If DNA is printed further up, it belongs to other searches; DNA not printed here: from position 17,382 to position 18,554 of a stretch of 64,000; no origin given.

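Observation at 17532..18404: Signal-peptidase-type (SipW/S26-like) protease without membrane anchor, fused to a PqqD-like RiPP recognition element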

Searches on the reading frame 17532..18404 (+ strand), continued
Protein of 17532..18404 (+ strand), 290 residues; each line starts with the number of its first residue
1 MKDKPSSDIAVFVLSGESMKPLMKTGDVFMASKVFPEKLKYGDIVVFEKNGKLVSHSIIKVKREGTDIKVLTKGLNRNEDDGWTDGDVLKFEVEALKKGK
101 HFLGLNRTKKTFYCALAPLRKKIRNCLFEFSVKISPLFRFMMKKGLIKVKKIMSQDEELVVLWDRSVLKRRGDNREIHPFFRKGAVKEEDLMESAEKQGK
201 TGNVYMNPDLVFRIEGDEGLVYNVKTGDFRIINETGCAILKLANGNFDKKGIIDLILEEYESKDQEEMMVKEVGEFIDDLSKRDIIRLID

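Call 53: search_protein_families(library=ncbifam, proteins=[L012:1851-2795:+, L012:2795-3049:+, L012:3046-3546:+, L010:2476-2808:+, L010:2801-3274:+, L012:157-1248:+, L010:418-1461:+], max_evalue=0.00001)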
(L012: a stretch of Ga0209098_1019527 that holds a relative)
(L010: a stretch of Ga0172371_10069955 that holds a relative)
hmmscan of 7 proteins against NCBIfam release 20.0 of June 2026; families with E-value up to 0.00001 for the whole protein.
L012:1851-2795:+ (314 aa): 1 family
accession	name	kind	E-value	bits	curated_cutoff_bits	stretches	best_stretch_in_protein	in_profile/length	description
TIGR04249.1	SCM_chp_ScmC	equivalog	5.8e-07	29.1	125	0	158-302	124-290/292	SynChlorMet cassette protein ScmC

L012:2795-3049:+ (84 aa): 2 families
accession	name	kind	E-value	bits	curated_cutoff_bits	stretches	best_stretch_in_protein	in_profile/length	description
TIGR04248.1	SCM_PqqD_rel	equivalog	5e-07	29.8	100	1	4-76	3-75/84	SynChlorMet cassette protein ScmD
NF033530.1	lasso_PqqD_Strm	exception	1.3e-06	28.6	70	1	11-78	7-74/78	lasso peptide biosynthesis PqqD family chaperone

L012:3046-3546:+ (166 aa): 1 family
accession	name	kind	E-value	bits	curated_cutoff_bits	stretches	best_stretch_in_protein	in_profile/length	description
TIGR02228.1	sigpep_I_arch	equivalog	1.6e-10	41.1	51.85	1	10-71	36-100/158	signal peptidase I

L010:2476-2808:+ (110 aa): 7 families
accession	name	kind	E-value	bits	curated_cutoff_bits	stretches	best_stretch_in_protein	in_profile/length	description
TIGR04248.1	SCM_PqqD_rel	equivalog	1e-14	54.5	100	1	33-107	6-80/84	SynChlorMet cassette protein ScmD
TIGR03859.1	PQQ_PqqD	equivalog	2.7e-10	40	46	1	51-108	25-80/81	pyrroloquinoline quinone biosynthesis peptide chaperone PqqD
TIGR04302.1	geo_PqqD_fam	equivalog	1.7e-08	34.8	100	1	52-109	46-101/102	GeoRSP system PqqD family peptide chaperone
NF033536.1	lasso_PqqD_Bac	exception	1e-07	32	80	1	29-109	8-87/88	lasso peptide biosynthesis PqqD family chaperone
NF002535.0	PRK02079.1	equivalog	2.9e-07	30.2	101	1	55-109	38-90/92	pyrroloquinoline quinone biosynthesis peptide chaperone PqqD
TIGR04353.1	PqqD_rel_X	equivalog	3.6e-07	31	35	1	39-108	2-73/74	HPr-rel-A system PqqD family peptide chaperone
NF050069.2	PqqD_rel_WgkC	exception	1e-06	28.7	110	1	27-102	6-80/103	PqqD family peptide maturation chaperone WgkC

L010:2801-3274:+ (157 aa): 1 family
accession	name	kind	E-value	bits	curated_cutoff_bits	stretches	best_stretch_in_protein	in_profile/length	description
TIGR02228.1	sigpep_I_arch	equivalog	7.4e-14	51.9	51.85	1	12-93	36-121/158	signal peptidase I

L012:157-1248:+ (363 aa): 62 families (the best 25 are shown)
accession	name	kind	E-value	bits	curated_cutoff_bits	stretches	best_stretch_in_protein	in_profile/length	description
TIGR04251.1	SCM_rSAM_ScmF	equivalog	3.7e-97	325.9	400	1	13-356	3-353/353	SynChlorMet cassette radical SAM/SPASM protein ScmF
TIGR04545.1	rSAM_ahbD_hemeb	equivalog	1.6e-43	149.5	500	1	20-343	6-336/339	heme b synthase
TIGR04055.1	rSAM_NirJ2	equivalog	5.1e-39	134.7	500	1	23-342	9-322/326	putative heme d1 biosynthesis radical SAM protein NirJ2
TIGR04051.1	rSAM_NirJ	equivalog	6.1e-37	127.4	515.45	1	22-194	10-183/354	heme d1 biosynthesis radical SAM protein NirJ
TIGR04303.1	GeoRSP_rSAM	equivalog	2.2e-36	126.1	400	1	17-342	8-324/325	GeoRSP system radical SAM/SPASM protein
NF045574.1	sacti_mat_StsB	exception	1.5e-35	123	625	1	5-335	87-406/466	StsB family radical SAM/SPASM domain sactipeptide maturase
TIGR04054.1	rSAM_NirJ1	equivalog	1.8e-34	119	650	1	15-196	37-219/387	putative heme d1 biosynthesis radical SAM protein NirJ1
TIGR04053.2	TIGR04053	equivalog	5.7e-33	114.7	395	1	19-197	13-196/366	TIGR04053 family radical SAM/SPASM domain-containing protein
TIGR04347.1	pseudo_SAM_Halo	equivalog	1.2e-32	113.7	525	1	15-195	39-220/390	TIGR04347 family pseudo-SAM/SPASM protein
TIGR04546.1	rSAM_ahbC_deAc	equivalog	3.8e-32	111.5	650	1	16-196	41-222/390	12,18-didecarboxysiroheme deacetylase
NF050035.1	rSAM_WgK_link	exception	6.5e-32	110.9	650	2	18-180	13-177/367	radical SAM/SPASM peptide maturase WgkB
TIGR04250.1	SCM_rSAM_ScmE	equivalog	2.9e-30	105.4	400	1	19-338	8-341/358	SynChlorMet cassette radical SAM/SPASM protein ScmE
TIGR03962.1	mycofact_rSAM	equivalog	1.1e-26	93.8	265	1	15-345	13-334/339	mycofactocin radical SAM maturase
NF049973.1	radical_Rv1681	equivalog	2.7e-25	89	380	1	16-180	74-240/326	Rv1681 family radical SAM protein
TIGR02109.1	PQQ_syn_pqqE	equivalog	1e-23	83.9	381.35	1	23-344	16-332/358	pyrroloquinoline quinone biosynthesis protein PqqE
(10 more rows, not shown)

L010:418-1461:+ (347 aa): 63 families (the best 25 are shown)
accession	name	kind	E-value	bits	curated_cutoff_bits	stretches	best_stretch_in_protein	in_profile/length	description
TIGR04250.1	SCM_rSAM_ScmE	equivalog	1.8e-49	168.6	400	1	8-324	2-325/358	SynChlorMet cassette radical SAM/SPASM protein ScmE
TIGR03962.1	mycofact_rSAM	equivalog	1.8e-44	152.3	265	1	3-345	6-332/339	mycofactocin radical SAM maturase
TIGR04055.1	rSAM_NirJ2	equivalog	2.4e-43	148.9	500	1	14-345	5-323/326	putative heme d1 biosynthesis radical SAM protein NirJ2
TIGR04545.1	rSAM_ahbD_hemeb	equivalog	2.2e-42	145.7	500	1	13-345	4-336/339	heme b synthase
NF050035.1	rSAM_WgK_link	exception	2.5e-40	138.6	650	2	4-163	4-163/367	radical SAM/SPASM peptide maturase WgkB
TIGR04054.1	rSAM_NirJ1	equivalog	8.5e-38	130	650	1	11-213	38-238/387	putative heme d1 biosynthesis radical SAM protein NirJ1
TIGR04051.1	rSAM_NirJ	equivalog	2.7e-34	118.7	515.45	1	11-346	4-348/354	heme d1 biosynthesis radical SAM protein NirJ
TIGR04053.2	TIGR04053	equivalog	1.2e-33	116.9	395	2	7-217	6-216/366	TIGR04053 family radical SAM/SPASM domain-containing protein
TIGR04347.1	pseudo_SAM_Halo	equivalog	8.4e-32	110.9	525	1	11-217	40-244/390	TIGR04347 family pseudo-SAM/SPASM protein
TIGR04546.1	rSAM_ahbC_deAc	equivalog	7.1e-31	107.4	650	1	11-218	41-246/390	12,18-didecarboxysiroheme deacetylase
TIGR04133.1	rSAM_w_lipo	hypoth_equivalog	2.5e-30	105.6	425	1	14-323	29-328/350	TIGR04133 family radical SAM/SPASM protein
TIGR04251.1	SCM_rSAM_ScmF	equivalog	7e-29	101.3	400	1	13-337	8-332/353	SynChlorMet cassette radical SAM/SPASM protein ScmF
NF045574.1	sacti_mat_StsB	exception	8.8e-28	97.3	625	1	10-180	97-265/466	StsB family radical SAM/SPASM domain sactipeptide maturase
TIGR04303.1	GeoRSP_rSAM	equivalog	1.9e-27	96.7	400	1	5-326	1-306/325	GeoRSP system radical SAM/SPASM protein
TIGR04317.1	W_rSAM_matur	equivalog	6.6e-24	84.7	380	1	11-344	6-339/349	tungsten cofactor oxidoreductase radical SAM maturase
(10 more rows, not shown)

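Call 62: search_protein_families(library=pfam, proteins=[L012:1851-2795:+, L007:10897-11655:+, L001:9569-10465:+, L012:3046-3546:+, L010:2801-3274:+], max_evalue=1)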
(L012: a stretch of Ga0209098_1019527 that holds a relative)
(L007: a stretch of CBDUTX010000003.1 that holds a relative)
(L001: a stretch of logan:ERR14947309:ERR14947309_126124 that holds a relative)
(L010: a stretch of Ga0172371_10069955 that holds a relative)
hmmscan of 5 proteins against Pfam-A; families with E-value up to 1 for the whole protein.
L012:1851-2795:+ (314 aa): 0 families

L007:10897-11655:+ (252 aa): 7 families
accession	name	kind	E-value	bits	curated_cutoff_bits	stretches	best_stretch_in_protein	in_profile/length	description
PF01293.25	PEPCK_ATP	-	2.8e-05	23.5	26.5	1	74-153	172-250/465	Phosphoenolpyruvate carboxykinase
PF00910.28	RNA_helicase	-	4.3e-05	24.4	21.5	1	115-221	2-97/105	RNA helicase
PF20720.3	nSTAND3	-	0.0067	16.6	27.2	1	103-129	9-35/155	Novel STAND NTPase 3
PF12775.13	AAA_7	-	0.08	12.9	25.8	1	78-130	4-52/181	P-loop containing dynein motor region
PF13401.12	AAA_22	-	0.12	13.1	27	1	110-134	4-28/130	AAA domain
PF03193.22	RsgA_GTPase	-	0.15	12.3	30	1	108-130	103-125/174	RsgA GTPase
PF21718.4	KH_DTX3L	-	0.21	11.9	27.4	1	63-91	34-62/128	DTX3L, KH-like domain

L001:9569-10465:+ (298 aa): 1 family
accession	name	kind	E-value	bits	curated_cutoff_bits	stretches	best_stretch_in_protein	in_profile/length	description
PF01293.25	PEPCK_ATP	-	0.12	11.5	26.5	1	144-181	190-229/465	Phosphoenolpyruvate carboxykinase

L012:3046-3546:+ (166 aa): 1 family
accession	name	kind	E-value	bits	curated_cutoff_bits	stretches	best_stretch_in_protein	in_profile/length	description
PF00717.28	Peptidase_S24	-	0.18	11.9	23.3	1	12-52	42-81/116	Peptidase S24-like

L010:2801-3274:+ (157 aa): 2 families
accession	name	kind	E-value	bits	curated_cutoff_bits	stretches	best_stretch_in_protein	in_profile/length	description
PF15270.11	ACI44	-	0.13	12.9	27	1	79-109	17-42/65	Metallo-carboxypeptidase inhibitor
PF00717.28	Peptidase_S24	-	0.16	12.1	23.3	1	13-57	41-83/116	Peptidase S24-like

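Call 63: search_protein_families(library=ncbifam, proteins=[P0018, P0021, P0023, P0012, P0005, P0009, P0011, P0016, P0017], max_evalue=0.001)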
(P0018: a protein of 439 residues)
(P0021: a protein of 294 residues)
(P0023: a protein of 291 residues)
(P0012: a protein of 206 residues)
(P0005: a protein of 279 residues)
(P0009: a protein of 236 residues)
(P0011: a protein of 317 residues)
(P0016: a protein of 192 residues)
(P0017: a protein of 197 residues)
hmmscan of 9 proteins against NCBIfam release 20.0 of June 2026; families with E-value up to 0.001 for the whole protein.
P0018 (439 aa): 6 families
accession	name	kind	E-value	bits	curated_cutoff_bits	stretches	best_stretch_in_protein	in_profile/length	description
TIGR02228.1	sigpep_I_arch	equivalog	3.4e-13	49.8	51.85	1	104-201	20-120/158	signal peptidase I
NF033530.1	lasso_PqqD_Strm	exception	9.6e-07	28.9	70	1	26-92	13-78/78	lasso peptide biosynthesis PqqD family chaperone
TIGR03859.1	PQQ_PqqD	equivalog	3.8e-06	26.7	46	1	39-88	29-76/81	pyrroloquinoline quinone biosynthesis peptide chaperone PqqD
NF002535.0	PRK02079.1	equivalog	4.4e-05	23.2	101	1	39-85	38-82/92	pyrroloquinoline quinone biosynthesis peptide chaperone PqqD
TIGR02227.1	sigpep_I_bact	equivalog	4.7e-05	23.3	47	1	117-165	22-75/162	signal peptidase I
TIGR04353.1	PqqD_rel_X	equivalog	5.1e-05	24.2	35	1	25-92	4-73/74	HPr-rel-A system PqqD family peptide chaperone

P0021 (294 aa): 9 families
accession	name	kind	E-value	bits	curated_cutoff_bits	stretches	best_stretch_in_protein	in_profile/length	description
TIGR02228.1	sigpep_I_arch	equivalog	3e-16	59.7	51.85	1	118-197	38-117/158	signal peptidase I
TIGR04248.1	SCM_PqqD_rel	equivalog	4.5e-16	58.8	100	2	215-291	6-81/84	SynChlorMet cassette protein ScmD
NF046067.1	SigPepSipWBacil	equivalog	4.3e-08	32.9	190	1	118-187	45-113/189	signal peptidase I SipW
NF033536.1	lasso_PqqD_Bac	exception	2.8e-06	27.4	80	1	3-84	6-87/88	lasso peptide biosynthesis PqqD family chaperone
NF033530.1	lasso_PqqD_Strm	exception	1.3e-05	25.3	70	0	8-83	3-78/78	lasso peptide biosynthesis PqqD family chaperone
TIGR02227.1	sigpep_I_bact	equivalog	3.2e-05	23.9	47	1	113-162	22-74/162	signal peptidase I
TIGR04302.1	geo_PqqD_fam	equivalog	8e-05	23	100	0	227-293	39-102/102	GeoRSP system PqqD family peptide chaperone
TIGR03859.1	PQQ_PqqD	equivalog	0.00032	20.5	46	0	232-291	24-80/81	pyrroloquinoline quinone biosynthesis peptide chaperone PqqD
NF002535.0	PRK02079.1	equivalog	0.00087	19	101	0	219-292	21-90/92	pyrroloquinoline quinone biosynthesis peptide chaperone PqqD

P0023 (291 aa): 9 families
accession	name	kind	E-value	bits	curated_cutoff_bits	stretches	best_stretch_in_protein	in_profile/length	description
TIGR02228.1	sigpep_I_arch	equivalog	1.3e-13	51.2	51.85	1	115-197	37-119/158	signal peptidase I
TIGR04248.1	SCM_PqqD_rel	equivalog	1.7e-11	44.2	100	1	219-289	13-82/84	SynChlorMet cassette protein ScmD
NF033530.1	lasso_PqqD_Strm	exception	1.5e-10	41.1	70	1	216-288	6-78/78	lasso peptide biosynthesis PqqD family chaperone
NF033536.1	lasso_PqqD_Bac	exception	9.4e-09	35.3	80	1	14-83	17-87/88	lasso peptide biosynthesis PqqD family chaperone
NF046067.1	SigPepSipWBacil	equivalog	1.9e-08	34.1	190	1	116-185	45-113/189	signal peptidase I SipW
TIGR03859.1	PQQ_PqqD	equivalog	4.1e-07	29.8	46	0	231-288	25-80/81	pyrroloquinoline quinone biosynthesis peptide chaperone PqqD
TIGR02227.1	sigpep_I_bact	equivalog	5.6e-06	26.3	47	1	110-196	21-100/162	signal peptidase I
NF002535.0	PRK02079.1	equivalog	0.00028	20.6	101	0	239-286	42-87/92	pyrroloquinoline quinone biosynthesis peptide chaperone PqqD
TIGR04302.1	geo_PqqD_fam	equivalog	0.00056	20.3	100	0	24-82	42-100/102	GeoRSP system PqqD family peptide chaperone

P0012 (206 aa): 9 families
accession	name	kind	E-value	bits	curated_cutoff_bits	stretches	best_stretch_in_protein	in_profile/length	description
TIGR04248.1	SCM_PqqD_rel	equivalog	4.6e-26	90.9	100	2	120-202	1-82/84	SynChlorMet cassette protein ScmD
TIGR03859.1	PQQ_PqqD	equivalog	1.1e-18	66.8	46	2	27-94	16-80/81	pyrroloquinoline quinone biosynthesis peptide chaperone PqqD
TIGR04302.1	geo_PqqD_fam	equivalog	4.8e-15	55.9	100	2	145-201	46-100/102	GeoRSP system PqqD family peptide chaperone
NF033530.1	lasso_PqqD_Strm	exception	1.4e-14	54.1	70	2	17-93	2-77/78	lasso peptide biosynthesis PqqD family chaperone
NF002535.0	PRK02079.1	equivalog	3.2e-13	49.3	101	2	41-95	38-90/92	pyrroloquinoline quinone biosynthesis peptide chaperone PqqD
NF033536.1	lasso_PqqD_Bac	exception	2.2e-10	40.6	80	1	19-95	12-87/88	lasso peptide biosynthesis PqqD family chaperone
TIGR04353.1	PqqD_rel_X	equivalog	2.4e-09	38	35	1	26-95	3-74/74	HPr-rel-A system PqqD family peptide chaperone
NF050069.2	PqqD_rel_WgkC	exception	0.00014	21.8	110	0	40-97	33-89/103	PqqD family peptide maturation chaperone WgkC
NF050149.1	RiPP_bind_ApyI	equivalog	0.00017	21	200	0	41-84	211-252/260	RiPP maturation protein ApyI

P0005 (279 aa): 10 families
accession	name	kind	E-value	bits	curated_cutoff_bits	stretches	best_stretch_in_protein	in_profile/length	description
TIGR02228.1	sigpep_I_arch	equivalog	1.5e-19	70.4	51.85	1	7-122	37-155/158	signal peptidase I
TIGR04248.1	SCM_PqqD_rel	equivalog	1.3e-12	47.7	100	1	202-276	3-78/84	SynChlorMet cassette protein ScmD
NF046067.1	SigPepSipWBacil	equivalog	1e-10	41.5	190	1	10-87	47-127/189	signal peptidase I SipW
NF033530.1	lasso_PqqD_Strm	exception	6.2e-08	32.7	70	1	207-279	5-78/78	lasso peptide biosynthesis PqqD family chaperone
TIGR03859.1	PQQ_PqqD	equivalog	1.2e-07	31.5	46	1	223-279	25-80/81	pyrroloquinoline quinone biosynthesis peptide chaperone PqqD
TIGR02227.1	sigpep_I_bact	equivalog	1.5e-07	31.4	47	1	5-53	24-77/162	signal peptidase I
TIGR04302.1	geo_PqqD_fam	equivalog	2.7e-07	31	100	1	222-279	44-100/102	GeoRSP system PqqD family peptide chaperone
NF033536.1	lasso_PqqD_Bac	exception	1.2e-06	28.5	80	1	208-279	15-86/88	lasso peptide biosynthesis PqqD family chaperone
NF050069.2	PqqD_rel_WgkC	exception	8.2e-06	25.7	110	1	198-277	5-84/103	PqqD family peptide maturation chaperone WgkC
NF002535.0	PRK02079.1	equivalog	6.6e-05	22.6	101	1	224-277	35-87/92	pyrroloquinoline quinone biosynthesis peptide chaperone PqqD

P0009 (236 aa): 5 families
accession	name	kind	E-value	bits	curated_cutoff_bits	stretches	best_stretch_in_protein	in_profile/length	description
TIGR02228.1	sigpep_I_arch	equivalog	2.8e-12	46.8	51.85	1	7-91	37-120/158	signal peptidase I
NF033530.1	lasso_PqqD_Strm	exception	3e-09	36.9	70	1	155-219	9-73/78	lasso peptide biosynthesis PqqD family chaperone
NF033536.1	lasso_PqqD_Bac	exception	0.0001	22.3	80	1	165-225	28-87/88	lasso peptide biosynthesis PqqD family chaperone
TIGR02227.1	sigpep_I_bact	equivalog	0.00025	20.9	47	1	4-57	23-74/162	signal peptidase I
NF046067.1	SigPepSipWBacil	equivalog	0.00055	19.5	190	1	5-78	43-113/189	signal peptidase I SipW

P0011 (317 aa): 9 families
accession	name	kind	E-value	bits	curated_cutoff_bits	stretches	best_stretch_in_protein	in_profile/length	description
TIGR02228.1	sigpep_I_arch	equivalog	1.4e-10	41.3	51.85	1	137-181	74-119/158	signal peptidase I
TIGR04248.1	SCM_PqqD_rel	equivalog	3.7e-10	39.9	100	1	236-314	3-82/84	SynChlorMet cassette protein ScmD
NF033530.1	lasso_PqqD_Strm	exception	2.1e-09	37.4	70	1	237-312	2-77/78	lasso peptide biosynthesis PqqD family chaperone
TIGR04353.1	PqqD_rel_X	equivalog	2.5e-08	34.8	35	1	245-312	2-72/74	HPr-rel-A system PqqD family peptide chaperone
TIGR03859.1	PQQ_PqqD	equivalog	1.8e-07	30.9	46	1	249-308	19-75/81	pyrroloquinoline quinone biosynthesis peptide chaperone PqqD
TIGR04302.1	geo_PqqD_fam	equivalog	1.5e-06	28.6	100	1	255-312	43-99/102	GeoRSP system PqqD family peptide chaperone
NF002535.0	PRK02079.1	equivalog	1.1e-05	25.2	101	1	241-308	20-84/92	pyrroloquinoline quinone biosynthesis peptide chaperone PqqD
NF050069.2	PqqD_rel_WgkC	exception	4.5e-05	23.4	110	1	238-307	11-80/103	PqqD family peptide maturation chaperone WgkC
NF033536.1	lasso_PqqD_Bac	exception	0.00013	22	80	1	238-312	11-85/88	lasso peptide biosynthesis PqqD family chaperone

P0016 (192 aa): 3 families
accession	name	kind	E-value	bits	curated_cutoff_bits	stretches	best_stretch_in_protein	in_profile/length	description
TIGR02228.1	sigpep_I_arch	equivalog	3.9e-16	59.3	51.85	1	6-114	32-143/158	signal peptidase I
NF046067.1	SigPepSipWBacil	equivalog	1e-06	28.4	190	1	10-79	43-112/189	signal peptidase I SipW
TIGR02227.1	sigpep_I_bact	equivalog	7.4e-06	25.9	47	1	8-59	23-77/162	signal peptidase I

P0017 (197 aa): 4 families
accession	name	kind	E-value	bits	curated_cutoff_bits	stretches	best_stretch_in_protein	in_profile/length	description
TIGR02228.1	sigpep_I_arch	equivalog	1.9e-21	76.6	51.85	1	13-120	33-144/158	signal peptidase I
NF046067.1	SigPepSipWBacil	equivalog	1.1e-12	47.9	190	1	16-102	43-127/189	signal peptidase I SipW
TIGR02227.1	sigpep_I_bact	equivalog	6.9e-06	26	47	1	14-64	23-77/162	signal peptidase I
TIGR02754.1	sod_Ni_protease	equivalog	0.00043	20.7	63.25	1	16-80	3-67/90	nickel-type superoxide dismutase maturation protease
